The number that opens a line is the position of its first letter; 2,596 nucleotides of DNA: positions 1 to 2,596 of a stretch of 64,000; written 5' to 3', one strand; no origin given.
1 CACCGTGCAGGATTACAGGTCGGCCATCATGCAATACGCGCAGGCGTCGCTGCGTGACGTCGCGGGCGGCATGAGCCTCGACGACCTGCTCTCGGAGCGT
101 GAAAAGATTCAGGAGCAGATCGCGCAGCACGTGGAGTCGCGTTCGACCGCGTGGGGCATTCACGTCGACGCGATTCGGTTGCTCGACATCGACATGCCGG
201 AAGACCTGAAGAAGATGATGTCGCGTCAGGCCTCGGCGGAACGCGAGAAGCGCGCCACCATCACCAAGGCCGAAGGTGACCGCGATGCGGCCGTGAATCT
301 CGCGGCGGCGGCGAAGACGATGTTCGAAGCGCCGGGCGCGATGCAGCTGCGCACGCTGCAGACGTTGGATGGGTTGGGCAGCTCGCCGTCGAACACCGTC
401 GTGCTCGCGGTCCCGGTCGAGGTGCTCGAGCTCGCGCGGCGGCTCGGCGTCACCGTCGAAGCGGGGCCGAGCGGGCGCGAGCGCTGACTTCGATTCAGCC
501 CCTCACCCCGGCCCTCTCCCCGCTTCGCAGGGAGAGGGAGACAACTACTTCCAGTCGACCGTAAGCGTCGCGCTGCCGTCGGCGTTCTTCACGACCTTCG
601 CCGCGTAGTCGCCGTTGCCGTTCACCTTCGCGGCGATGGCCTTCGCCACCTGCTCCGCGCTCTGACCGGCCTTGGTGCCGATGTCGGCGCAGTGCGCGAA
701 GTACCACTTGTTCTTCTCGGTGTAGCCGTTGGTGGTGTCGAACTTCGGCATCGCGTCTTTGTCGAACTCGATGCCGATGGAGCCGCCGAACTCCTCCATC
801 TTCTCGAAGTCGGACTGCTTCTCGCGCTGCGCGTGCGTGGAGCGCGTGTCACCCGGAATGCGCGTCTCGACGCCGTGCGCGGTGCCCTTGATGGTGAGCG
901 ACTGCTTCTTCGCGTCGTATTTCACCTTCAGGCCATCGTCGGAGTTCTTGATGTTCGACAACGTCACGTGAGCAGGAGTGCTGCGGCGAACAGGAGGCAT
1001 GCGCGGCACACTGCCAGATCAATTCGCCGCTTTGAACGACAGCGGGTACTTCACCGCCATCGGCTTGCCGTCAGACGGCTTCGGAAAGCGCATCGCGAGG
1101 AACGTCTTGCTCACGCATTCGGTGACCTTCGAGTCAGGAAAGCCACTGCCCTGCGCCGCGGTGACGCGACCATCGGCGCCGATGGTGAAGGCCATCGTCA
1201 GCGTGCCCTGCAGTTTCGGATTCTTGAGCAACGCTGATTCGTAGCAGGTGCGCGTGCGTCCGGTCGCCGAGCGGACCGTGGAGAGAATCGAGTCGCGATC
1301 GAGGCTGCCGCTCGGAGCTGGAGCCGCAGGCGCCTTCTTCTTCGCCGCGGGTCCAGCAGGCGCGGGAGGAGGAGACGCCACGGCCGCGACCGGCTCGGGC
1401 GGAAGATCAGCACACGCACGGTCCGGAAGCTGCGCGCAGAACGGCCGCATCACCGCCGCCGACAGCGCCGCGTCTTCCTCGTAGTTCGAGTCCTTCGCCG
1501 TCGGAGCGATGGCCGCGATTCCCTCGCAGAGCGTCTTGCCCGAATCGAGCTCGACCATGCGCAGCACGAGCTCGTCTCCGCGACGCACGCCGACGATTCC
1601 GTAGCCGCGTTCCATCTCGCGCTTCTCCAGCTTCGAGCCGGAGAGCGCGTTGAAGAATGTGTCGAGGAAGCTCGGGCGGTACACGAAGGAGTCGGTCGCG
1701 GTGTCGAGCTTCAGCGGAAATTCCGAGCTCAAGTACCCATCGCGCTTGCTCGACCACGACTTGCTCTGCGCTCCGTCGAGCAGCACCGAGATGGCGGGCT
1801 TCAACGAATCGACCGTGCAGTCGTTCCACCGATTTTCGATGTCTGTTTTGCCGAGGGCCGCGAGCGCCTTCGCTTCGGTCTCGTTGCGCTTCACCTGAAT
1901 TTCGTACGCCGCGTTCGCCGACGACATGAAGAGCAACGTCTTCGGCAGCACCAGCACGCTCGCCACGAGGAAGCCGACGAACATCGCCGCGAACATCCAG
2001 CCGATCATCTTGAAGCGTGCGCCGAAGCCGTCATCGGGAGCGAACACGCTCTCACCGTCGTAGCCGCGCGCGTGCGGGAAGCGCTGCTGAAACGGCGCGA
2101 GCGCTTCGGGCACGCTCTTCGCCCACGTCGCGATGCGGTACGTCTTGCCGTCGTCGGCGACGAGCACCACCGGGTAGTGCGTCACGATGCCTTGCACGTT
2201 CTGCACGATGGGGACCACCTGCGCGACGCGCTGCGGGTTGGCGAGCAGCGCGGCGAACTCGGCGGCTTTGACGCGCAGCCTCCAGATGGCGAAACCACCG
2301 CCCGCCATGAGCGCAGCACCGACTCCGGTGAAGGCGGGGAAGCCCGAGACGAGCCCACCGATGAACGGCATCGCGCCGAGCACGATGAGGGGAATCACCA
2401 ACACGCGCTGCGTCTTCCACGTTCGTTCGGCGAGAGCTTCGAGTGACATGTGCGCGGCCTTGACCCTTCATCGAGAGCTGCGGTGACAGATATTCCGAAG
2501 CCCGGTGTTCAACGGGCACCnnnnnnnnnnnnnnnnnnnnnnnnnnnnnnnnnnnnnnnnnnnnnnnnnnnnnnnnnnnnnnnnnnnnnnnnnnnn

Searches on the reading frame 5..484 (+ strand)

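Call 71: search_protein_families(library=pfam, proteins=[window:5-484:+], max_evalue=0.001)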
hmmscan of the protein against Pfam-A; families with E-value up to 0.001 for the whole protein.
window:5-484:+ (160 aa): 2 families
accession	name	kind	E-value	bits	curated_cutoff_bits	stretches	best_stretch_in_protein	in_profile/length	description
PF01145.31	Band_7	-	2.4e-18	67.2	23.6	1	2-92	85-175/176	SPFH domain / Band 7 family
PF13421.11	Band_7_1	-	3.7e-05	23.9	24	1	21-78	152-209/211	SPFH domain-Band 7 family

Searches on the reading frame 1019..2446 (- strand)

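Call 5: search_protein_families(library=ncbifam, proteins=[window:1019-2446:-], max_evalue=1)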
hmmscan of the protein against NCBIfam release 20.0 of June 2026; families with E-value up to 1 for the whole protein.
window:1019-2446:- (475 aa): 4 families
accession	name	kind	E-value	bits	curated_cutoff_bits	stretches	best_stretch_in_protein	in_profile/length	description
NF033768.1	myxo_SS_tail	domain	6.2e-22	77.5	40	1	382-472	1-92/92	AgmX/PglI C-terminal domain-containing protein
NF033760.1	gliding_GltG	equivalog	6.4e-18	64.6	650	1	378-474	550-648/650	adventurous gliding motility protein GltG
NF033761.1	gliding_GltJ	equivalog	8.5e-06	25.1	450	1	381-471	580-671/671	adventurous gliding motility protein GltJ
TIGR01352.1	tonB_Cterm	subfamily_domain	0.06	13.7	27.1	1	411-472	11-74/76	TonB family protein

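Call 6: search_protein_families(library=pfam, proteins=[window:1019-2446:-], max_evalue=5)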
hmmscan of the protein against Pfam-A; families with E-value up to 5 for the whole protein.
window:1019-2446:- (475 aa): 2 families
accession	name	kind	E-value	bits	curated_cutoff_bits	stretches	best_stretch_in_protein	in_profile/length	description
PF03544.19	TonB_C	-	0.0039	18.1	24.6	1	411-472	13-78/79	Gram-negative bacterial TonB protein C-terminal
PF03990.20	DUF348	-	0.099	12.8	24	1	96-117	3-24/41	G5-linked-Ubiquitin-like domain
